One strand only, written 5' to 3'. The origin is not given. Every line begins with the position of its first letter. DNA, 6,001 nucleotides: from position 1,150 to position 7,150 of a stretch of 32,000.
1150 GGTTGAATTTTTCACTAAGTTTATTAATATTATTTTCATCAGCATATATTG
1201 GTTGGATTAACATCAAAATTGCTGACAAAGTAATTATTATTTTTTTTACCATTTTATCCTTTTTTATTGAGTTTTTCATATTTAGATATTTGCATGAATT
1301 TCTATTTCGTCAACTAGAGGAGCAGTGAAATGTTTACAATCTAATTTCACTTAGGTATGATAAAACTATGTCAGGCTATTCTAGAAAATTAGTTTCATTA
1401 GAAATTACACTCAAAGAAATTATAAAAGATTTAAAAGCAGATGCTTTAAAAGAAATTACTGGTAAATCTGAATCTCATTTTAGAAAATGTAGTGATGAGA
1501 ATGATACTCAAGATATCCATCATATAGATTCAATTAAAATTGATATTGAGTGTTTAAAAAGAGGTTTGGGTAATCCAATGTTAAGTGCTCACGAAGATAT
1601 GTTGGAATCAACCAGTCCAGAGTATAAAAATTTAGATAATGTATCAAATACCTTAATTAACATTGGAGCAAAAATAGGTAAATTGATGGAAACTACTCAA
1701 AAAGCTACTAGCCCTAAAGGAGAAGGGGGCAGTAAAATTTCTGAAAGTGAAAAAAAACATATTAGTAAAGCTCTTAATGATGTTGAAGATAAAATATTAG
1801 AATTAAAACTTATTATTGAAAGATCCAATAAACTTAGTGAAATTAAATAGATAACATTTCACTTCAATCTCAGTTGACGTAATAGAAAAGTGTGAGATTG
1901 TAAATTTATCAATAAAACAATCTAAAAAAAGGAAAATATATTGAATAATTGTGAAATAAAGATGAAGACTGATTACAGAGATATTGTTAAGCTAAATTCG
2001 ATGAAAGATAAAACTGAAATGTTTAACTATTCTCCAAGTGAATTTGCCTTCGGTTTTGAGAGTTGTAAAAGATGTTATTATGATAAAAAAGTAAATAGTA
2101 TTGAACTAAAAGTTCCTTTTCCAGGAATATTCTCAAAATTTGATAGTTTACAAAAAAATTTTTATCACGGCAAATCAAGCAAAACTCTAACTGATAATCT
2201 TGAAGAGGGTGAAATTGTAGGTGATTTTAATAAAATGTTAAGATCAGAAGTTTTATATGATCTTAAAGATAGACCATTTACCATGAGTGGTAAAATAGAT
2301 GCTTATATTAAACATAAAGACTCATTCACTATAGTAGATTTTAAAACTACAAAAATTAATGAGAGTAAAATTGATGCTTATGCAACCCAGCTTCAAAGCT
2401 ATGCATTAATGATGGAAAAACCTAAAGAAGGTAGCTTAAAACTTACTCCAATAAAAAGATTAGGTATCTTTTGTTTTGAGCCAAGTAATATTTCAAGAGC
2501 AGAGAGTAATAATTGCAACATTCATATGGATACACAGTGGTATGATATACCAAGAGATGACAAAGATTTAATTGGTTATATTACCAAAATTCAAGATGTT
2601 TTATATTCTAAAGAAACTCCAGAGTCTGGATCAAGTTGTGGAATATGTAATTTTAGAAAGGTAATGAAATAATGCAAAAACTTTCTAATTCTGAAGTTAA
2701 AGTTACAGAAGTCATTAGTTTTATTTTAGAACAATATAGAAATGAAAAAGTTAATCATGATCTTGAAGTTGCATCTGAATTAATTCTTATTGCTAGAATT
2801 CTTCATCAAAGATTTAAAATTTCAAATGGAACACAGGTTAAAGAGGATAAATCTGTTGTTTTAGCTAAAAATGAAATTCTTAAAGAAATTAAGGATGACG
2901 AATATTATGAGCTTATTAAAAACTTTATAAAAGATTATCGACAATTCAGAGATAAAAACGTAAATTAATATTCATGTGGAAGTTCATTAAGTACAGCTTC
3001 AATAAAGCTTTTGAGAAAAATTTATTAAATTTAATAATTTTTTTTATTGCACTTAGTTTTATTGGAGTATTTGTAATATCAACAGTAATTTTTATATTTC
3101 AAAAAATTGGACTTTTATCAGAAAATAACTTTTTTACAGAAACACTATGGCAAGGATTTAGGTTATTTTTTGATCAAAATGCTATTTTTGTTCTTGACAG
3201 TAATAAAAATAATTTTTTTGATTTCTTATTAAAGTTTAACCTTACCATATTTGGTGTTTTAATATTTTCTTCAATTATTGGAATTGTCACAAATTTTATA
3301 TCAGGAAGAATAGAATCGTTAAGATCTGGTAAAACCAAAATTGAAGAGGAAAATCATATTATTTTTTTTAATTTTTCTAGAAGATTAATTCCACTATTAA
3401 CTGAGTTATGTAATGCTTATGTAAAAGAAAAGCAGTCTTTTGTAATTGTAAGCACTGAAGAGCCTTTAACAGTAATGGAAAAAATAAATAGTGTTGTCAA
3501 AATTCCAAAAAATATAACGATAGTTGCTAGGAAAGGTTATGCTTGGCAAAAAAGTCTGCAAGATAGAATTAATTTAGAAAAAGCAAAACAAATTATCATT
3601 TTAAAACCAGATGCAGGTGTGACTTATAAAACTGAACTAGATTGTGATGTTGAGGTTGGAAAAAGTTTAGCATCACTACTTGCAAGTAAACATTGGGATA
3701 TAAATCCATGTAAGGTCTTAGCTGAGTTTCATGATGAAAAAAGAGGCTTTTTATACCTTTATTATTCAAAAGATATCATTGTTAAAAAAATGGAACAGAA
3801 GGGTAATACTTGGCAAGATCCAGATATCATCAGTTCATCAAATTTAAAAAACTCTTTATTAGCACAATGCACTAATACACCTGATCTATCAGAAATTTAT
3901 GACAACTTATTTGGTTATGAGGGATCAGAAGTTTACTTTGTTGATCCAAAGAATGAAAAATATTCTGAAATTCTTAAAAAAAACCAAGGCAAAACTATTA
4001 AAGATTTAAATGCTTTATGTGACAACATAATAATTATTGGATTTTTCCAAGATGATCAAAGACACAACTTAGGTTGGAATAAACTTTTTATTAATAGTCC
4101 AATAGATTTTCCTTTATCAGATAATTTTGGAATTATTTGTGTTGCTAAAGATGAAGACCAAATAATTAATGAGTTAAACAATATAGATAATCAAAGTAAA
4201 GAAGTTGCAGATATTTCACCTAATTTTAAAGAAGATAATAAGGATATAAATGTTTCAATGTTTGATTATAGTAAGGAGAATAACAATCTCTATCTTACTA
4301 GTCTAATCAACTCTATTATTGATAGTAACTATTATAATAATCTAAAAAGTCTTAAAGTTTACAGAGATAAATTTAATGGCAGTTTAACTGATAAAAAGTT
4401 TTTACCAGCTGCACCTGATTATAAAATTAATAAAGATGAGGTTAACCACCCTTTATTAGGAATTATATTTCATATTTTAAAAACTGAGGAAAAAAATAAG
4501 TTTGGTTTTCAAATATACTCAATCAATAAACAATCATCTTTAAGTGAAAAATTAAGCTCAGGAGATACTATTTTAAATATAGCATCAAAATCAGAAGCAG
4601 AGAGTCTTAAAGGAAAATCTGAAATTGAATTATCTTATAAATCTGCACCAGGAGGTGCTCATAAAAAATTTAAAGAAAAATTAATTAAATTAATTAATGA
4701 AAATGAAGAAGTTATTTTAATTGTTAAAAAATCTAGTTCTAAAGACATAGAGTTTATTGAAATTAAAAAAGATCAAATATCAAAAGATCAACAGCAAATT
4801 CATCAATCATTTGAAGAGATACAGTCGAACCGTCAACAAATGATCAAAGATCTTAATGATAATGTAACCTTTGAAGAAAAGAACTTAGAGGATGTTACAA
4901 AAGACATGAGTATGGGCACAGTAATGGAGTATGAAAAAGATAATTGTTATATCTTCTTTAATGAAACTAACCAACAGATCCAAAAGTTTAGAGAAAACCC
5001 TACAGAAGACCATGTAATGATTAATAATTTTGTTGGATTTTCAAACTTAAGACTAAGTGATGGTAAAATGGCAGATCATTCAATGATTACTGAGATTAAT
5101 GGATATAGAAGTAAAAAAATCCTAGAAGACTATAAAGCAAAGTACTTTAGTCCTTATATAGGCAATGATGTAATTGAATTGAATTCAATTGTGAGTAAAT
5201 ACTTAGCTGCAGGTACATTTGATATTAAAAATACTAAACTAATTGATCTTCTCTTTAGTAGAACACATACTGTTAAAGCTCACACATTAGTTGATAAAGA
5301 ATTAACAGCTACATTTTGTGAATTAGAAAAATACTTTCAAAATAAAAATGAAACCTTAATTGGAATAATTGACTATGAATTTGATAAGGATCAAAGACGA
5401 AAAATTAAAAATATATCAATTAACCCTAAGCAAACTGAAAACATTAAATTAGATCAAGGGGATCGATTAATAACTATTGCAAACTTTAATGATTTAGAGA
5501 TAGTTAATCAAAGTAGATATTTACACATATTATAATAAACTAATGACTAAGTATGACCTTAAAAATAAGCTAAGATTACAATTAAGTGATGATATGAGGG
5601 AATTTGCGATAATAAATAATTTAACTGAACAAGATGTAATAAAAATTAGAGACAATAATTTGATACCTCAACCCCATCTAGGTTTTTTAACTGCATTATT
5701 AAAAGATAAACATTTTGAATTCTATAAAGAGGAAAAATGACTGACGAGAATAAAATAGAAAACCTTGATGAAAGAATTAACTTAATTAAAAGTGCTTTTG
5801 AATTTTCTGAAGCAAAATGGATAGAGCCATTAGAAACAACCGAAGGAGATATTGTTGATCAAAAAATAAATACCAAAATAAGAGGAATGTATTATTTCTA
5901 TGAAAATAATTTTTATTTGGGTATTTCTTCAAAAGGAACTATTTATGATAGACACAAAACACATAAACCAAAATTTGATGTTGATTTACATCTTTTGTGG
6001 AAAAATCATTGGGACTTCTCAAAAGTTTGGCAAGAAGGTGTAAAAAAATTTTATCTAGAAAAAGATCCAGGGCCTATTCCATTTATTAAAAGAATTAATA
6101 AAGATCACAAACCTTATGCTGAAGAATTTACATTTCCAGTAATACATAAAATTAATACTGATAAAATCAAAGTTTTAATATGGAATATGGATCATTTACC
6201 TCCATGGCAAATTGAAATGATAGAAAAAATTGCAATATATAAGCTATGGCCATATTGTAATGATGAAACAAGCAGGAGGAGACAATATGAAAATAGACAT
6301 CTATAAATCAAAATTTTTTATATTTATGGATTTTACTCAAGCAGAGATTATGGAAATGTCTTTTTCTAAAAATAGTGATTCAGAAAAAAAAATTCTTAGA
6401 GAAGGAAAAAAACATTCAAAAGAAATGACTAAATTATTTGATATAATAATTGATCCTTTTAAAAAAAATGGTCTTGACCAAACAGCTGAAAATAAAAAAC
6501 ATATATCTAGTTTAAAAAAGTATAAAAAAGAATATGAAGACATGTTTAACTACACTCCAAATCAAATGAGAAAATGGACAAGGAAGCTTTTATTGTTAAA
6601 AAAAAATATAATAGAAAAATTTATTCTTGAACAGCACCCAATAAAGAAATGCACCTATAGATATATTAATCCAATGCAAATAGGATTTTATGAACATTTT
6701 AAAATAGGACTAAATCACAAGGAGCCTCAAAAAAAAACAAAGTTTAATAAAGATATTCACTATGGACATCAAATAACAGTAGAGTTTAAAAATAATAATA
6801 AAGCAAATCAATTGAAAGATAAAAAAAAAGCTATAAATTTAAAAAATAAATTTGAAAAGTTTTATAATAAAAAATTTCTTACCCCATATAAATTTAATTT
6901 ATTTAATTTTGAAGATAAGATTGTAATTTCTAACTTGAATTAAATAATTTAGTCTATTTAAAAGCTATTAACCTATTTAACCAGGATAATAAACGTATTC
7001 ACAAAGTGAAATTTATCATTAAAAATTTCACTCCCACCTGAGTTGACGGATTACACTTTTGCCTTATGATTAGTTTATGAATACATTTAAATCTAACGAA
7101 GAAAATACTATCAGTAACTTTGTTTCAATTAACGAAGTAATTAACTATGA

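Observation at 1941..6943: Operator-controlled six-gene operon (Cas4-like nuclease, small protein, RCK cation channel, small HTH, GIY-YIG protein, basic protein): candidate novel defence or abortive-infection module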

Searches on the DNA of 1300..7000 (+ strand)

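Call 61: search_dna_similar(query=window:1300-7000:+, collection=phages, mode=distant, max_rows=10)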
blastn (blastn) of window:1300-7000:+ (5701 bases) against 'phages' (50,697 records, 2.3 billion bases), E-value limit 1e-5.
No match.
